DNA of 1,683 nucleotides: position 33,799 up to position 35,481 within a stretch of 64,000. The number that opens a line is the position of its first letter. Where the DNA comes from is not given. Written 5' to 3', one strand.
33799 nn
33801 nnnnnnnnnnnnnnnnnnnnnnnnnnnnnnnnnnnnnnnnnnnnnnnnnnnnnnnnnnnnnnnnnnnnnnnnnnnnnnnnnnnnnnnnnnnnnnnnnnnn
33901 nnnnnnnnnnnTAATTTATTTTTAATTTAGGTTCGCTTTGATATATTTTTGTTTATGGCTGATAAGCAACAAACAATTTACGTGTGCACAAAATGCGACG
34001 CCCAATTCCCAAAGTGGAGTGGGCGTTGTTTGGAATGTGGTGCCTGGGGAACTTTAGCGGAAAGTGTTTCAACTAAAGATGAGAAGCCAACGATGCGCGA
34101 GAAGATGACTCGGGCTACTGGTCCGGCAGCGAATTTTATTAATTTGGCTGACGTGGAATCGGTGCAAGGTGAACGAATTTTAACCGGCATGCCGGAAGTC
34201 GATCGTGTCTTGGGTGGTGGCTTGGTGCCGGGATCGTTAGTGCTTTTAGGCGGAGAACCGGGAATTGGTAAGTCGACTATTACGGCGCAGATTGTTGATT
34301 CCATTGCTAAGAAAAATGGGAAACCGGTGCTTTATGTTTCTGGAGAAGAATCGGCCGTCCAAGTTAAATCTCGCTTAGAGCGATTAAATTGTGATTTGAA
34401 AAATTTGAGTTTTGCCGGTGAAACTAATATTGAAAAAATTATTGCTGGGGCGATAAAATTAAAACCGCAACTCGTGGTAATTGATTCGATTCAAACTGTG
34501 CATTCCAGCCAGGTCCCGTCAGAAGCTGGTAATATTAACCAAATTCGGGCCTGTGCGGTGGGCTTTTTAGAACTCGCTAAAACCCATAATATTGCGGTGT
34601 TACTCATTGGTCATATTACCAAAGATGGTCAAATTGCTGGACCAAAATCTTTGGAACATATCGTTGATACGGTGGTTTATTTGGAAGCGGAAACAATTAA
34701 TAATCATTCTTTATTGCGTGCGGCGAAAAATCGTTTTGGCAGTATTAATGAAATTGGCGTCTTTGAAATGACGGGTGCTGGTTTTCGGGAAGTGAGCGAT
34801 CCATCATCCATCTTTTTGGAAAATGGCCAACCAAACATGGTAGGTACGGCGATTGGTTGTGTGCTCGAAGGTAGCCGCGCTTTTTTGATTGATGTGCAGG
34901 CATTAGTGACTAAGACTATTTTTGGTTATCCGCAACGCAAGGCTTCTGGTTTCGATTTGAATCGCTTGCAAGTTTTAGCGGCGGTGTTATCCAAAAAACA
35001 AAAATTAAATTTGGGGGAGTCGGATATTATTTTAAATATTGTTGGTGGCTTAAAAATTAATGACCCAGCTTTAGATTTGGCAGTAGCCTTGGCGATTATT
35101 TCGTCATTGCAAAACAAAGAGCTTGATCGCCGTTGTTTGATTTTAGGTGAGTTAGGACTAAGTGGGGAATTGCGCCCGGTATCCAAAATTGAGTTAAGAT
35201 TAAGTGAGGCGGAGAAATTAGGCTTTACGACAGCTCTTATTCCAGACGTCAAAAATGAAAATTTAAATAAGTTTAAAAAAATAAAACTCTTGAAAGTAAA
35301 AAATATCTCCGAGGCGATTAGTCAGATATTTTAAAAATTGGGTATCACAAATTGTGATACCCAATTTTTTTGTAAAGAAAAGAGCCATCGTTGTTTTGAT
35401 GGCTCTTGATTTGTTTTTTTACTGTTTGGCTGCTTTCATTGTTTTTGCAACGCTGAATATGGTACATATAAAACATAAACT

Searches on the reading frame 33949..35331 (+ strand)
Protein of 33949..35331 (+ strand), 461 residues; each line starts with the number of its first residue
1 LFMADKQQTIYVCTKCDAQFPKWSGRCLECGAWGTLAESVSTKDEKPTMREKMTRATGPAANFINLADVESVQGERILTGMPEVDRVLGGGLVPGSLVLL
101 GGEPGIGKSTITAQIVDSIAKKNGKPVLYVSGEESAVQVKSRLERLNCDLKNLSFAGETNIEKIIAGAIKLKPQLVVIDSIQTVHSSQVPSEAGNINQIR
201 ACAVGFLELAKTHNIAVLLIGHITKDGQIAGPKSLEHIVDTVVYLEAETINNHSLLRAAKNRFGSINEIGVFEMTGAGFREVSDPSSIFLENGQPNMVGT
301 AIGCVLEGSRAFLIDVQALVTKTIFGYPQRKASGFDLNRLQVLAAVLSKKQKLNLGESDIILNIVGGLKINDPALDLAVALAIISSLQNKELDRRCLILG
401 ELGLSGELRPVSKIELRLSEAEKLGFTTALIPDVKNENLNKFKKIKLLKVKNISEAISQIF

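Call 70: search_protein_families(library=pfam, proteins=[window:33949-35331:+], max_evalue=0.001)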
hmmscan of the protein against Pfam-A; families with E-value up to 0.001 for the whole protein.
window:33949-35331:+ (461 aa): 10 families
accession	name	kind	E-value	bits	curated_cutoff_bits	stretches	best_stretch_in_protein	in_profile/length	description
PF06745.19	ATPase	-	7.2e-19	68.5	26.6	1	79-166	3-90/231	KaiC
PF13481.12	AAA_25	-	2e-17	63.9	27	1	72-228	10-195/195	AAA domain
PF13541.12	ChlI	-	8.3e-13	48.7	27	1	342-433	29-119/121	Subunit ChlI of Mg-chelatase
PF03796.21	DnaB_C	-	7e-11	42.4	27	1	77-209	2-140/255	DnaB-like helicase C terminal domain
PF18073.7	Zn_ribbon_LapB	-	3e-08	33.7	25.7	1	11-38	1-28/28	Rubredoxin metal binding domain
PF07088.17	GvpD_P-loop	-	1.5e-05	25.4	24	0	95-180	10-82/189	GvpD gas vesicle protein, P-loop domain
PF13401.12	AAA_22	-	2.2e-05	25.2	27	1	97-222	7-123/130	AAA domain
PF05362.19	Lon_C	-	0.00015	21.8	21.1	1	371-445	108-187/205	Lon protease (S16) C-terminal proteolytic domain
PF00004.35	AAA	-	0.00021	22.2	21.2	1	98-193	1-78/131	ATPase family associated with various cellular activities (AAA)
PF13191.12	AAA_16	-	0.00087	20.3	32.6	0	96-124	25-58/167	AAA ATPase domain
